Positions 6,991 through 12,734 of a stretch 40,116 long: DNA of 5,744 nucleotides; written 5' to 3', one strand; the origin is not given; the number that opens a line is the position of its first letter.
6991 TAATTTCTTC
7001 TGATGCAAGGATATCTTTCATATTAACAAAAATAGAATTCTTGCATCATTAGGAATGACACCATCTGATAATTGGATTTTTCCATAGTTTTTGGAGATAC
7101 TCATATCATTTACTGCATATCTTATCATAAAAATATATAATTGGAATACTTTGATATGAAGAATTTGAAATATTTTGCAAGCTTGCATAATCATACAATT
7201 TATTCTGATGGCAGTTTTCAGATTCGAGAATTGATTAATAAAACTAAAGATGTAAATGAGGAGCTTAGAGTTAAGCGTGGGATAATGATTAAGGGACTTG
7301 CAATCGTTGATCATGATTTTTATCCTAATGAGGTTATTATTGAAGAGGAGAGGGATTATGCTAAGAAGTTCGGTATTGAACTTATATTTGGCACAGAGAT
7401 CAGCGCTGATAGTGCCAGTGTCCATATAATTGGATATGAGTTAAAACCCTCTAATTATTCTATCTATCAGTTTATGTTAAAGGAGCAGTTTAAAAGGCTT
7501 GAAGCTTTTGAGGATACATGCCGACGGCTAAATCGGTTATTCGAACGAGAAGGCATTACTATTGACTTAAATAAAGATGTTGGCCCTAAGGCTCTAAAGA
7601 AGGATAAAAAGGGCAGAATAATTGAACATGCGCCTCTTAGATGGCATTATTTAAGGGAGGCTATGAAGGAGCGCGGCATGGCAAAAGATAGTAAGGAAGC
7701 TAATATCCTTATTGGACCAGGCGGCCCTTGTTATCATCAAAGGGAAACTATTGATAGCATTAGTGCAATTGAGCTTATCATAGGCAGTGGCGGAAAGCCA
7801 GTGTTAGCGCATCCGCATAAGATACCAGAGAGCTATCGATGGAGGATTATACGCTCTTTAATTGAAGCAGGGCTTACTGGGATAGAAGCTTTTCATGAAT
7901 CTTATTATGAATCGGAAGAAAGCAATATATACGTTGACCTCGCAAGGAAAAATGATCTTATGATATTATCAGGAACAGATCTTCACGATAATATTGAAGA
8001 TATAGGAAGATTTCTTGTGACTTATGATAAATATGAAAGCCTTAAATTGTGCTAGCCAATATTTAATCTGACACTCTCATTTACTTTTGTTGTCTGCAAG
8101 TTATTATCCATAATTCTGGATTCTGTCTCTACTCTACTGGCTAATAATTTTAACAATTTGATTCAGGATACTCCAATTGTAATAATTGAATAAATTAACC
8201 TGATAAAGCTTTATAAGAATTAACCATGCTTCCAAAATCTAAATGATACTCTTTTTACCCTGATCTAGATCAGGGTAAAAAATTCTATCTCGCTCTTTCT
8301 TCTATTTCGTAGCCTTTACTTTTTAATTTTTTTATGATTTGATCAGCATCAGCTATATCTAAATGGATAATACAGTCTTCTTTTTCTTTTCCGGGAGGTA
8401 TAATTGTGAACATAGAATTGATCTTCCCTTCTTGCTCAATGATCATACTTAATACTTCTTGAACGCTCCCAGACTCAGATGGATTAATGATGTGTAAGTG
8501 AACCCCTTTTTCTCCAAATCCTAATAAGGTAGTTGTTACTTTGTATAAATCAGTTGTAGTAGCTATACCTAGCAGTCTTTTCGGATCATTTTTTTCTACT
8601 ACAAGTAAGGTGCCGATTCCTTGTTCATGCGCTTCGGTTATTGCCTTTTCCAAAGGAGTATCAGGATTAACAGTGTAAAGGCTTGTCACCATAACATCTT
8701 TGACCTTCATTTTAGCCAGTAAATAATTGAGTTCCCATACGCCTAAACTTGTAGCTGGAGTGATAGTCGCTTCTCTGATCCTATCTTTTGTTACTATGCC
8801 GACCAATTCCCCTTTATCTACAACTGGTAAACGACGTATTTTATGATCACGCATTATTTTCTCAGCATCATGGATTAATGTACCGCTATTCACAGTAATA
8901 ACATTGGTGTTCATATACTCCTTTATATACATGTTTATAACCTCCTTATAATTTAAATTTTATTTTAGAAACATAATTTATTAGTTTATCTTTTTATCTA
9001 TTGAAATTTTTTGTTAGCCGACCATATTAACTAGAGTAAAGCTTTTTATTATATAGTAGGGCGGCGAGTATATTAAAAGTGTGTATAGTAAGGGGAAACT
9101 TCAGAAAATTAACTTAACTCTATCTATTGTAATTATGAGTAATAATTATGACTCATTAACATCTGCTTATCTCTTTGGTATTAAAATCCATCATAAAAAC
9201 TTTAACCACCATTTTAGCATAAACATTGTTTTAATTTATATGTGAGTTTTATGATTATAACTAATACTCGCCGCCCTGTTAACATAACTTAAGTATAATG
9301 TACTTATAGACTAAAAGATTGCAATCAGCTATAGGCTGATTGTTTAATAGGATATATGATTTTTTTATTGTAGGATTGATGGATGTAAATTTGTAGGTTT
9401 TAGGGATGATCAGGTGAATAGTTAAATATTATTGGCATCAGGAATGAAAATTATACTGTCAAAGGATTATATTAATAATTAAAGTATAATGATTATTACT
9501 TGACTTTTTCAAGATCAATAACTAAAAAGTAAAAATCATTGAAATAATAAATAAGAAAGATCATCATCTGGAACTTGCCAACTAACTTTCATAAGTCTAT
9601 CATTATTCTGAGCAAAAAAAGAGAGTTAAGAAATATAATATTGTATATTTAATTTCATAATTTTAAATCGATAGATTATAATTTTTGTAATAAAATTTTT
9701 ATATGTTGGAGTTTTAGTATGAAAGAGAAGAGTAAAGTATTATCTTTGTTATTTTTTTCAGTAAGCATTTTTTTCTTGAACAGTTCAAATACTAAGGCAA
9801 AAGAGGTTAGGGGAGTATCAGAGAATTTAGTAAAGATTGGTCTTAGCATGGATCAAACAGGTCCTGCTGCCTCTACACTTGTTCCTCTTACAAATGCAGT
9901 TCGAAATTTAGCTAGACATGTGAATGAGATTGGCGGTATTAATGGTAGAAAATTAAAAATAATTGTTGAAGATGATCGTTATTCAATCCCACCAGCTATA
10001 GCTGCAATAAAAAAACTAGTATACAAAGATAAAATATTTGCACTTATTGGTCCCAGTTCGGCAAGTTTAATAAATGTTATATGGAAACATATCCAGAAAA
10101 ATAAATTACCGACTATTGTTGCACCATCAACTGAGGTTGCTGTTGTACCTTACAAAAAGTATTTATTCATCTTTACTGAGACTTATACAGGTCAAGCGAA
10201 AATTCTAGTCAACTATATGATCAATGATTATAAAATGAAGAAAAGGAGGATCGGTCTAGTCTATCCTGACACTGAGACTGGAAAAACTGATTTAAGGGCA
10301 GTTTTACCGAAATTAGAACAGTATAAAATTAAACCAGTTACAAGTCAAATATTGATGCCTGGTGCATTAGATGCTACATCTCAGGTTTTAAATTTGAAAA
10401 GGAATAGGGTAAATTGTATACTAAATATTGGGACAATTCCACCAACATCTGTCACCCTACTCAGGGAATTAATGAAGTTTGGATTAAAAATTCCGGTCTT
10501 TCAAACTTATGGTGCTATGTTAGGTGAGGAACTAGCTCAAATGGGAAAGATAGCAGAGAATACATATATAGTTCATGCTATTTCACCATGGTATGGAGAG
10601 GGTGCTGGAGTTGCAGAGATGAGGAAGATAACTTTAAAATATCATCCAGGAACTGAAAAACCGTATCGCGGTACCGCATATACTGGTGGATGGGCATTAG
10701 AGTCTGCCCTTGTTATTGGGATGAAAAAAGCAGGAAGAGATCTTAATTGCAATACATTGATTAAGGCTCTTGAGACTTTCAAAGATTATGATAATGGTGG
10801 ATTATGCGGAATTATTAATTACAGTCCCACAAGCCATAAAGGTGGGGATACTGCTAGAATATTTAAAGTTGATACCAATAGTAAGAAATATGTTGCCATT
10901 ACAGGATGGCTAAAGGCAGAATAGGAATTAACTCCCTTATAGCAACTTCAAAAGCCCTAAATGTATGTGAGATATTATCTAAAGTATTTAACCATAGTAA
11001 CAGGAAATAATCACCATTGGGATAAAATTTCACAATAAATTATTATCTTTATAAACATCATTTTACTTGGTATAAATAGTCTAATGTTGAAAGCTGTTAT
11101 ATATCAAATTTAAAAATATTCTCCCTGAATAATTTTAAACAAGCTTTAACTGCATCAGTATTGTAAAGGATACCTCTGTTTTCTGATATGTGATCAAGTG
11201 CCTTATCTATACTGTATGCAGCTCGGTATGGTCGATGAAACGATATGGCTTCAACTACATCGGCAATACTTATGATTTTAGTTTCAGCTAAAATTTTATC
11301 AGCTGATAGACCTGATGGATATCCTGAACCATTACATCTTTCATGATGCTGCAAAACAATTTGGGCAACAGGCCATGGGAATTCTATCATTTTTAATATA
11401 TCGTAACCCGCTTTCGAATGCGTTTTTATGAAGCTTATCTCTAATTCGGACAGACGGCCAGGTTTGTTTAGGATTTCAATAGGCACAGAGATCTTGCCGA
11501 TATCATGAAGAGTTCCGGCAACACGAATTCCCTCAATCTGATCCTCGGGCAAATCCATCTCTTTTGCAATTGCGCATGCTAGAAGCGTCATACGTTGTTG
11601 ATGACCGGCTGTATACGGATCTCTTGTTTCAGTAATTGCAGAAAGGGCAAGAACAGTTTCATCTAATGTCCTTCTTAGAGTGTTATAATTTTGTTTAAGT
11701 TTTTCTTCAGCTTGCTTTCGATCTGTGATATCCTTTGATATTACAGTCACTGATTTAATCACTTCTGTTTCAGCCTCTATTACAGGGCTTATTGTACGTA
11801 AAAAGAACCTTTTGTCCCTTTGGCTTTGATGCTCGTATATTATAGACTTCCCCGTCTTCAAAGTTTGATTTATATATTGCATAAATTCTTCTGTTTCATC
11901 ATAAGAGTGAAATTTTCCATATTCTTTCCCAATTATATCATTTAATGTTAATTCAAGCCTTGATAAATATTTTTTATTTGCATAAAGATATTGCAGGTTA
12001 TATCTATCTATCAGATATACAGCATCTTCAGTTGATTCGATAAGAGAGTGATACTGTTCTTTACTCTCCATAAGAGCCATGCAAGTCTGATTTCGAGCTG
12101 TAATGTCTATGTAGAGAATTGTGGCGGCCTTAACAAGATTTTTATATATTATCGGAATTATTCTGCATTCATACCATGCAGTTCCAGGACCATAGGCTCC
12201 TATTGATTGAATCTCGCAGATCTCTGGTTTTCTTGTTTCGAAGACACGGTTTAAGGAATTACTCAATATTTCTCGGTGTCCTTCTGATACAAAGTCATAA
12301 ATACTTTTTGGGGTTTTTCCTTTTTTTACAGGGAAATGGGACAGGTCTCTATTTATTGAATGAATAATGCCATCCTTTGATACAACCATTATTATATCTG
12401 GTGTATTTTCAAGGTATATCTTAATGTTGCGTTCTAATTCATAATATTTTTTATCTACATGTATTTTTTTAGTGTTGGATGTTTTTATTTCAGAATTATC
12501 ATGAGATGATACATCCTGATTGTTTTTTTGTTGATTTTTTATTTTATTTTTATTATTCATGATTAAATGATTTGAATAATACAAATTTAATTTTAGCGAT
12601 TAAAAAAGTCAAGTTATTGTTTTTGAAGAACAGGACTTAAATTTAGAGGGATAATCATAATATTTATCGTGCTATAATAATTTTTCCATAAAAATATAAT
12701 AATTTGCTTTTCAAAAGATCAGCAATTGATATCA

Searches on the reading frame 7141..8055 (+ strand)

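Call 7: search_protein_families(library=pfam, proteins=[window:7141-8055:+], max_evalue=0.001)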
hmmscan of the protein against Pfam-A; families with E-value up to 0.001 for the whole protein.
window:7141-8055:+ (304 aa): 1 family
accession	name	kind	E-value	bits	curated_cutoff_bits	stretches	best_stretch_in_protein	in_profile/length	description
PF02811.25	PHP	-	0.00059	20.7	26.4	0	15-90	2-66/164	PHP domain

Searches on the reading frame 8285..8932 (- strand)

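Call 7: search_protein_families(library=pfam, proteins=[window:8285-8932:-], max_evalue=0.001)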
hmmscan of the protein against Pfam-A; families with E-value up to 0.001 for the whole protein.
window:8285-8932:- (215 aa): 1 family
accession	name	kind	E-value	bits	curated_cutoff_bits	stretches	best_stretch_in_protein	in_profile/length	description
PF00571.33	CBS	-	3e-28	98.3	24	2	3-55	1-54/57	CBS domain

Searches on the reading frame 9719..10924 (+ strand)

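Call 7: search_protein_families(library=pfam, proteins=[window:9719-10924:+], max_evalue=0.001)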
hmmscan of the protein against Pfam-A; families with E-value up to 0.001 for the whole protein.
window:9719-10924:+ (401 aa): 3 families
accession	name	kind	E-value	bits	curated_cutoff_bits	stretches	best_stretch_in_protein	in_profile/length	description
PF13458.12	Peripla_BP_6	-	2.6e-45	156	31.7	1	38-387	2-341/343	Periplasmic binding protein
PF01094.35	ANF_receptor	-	4.5e-05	23.1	25.4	1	65-226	10-172/353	Receptor family ligand binding region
PF13433.12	Peripla_BP_5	-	0.00014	21.5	27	1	38-112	1-75/363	Periplasmic binding protein domain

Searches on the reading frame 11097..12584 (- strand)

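Call 7: search_protein_families(library=pfam, proteins=[window:11097-12584:-], max_evalue=0.001)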
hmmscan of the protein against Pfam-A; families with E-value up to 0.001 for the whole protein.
window:11097-12584:- (495 aa): 6 families
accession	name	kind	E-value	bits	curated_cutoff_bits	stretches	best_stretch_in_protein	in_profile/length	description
PF13487.12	HD_5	-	5.6e-34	117.8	27.2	1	315-471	4-163/170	HD domain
PF08448.16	PAS_4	-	9.9e-19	68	23.1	2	183-291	2-110/110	PAS fold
PF01966.28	HD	-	8.1e-18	65.2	22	1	326-446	2-115/116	HD domain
PF13426.13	PAS_9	-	8.8e-08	32.8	27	1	198-288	12-103/103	PAS domain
PF13188.13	PAS_8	-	1.1e-05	25.6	21.8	1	176-225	1-50/65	PAS domain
PF00989.32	PAS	-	1.2e-05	25.7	22.6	0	176-275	1-103/113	PAS fold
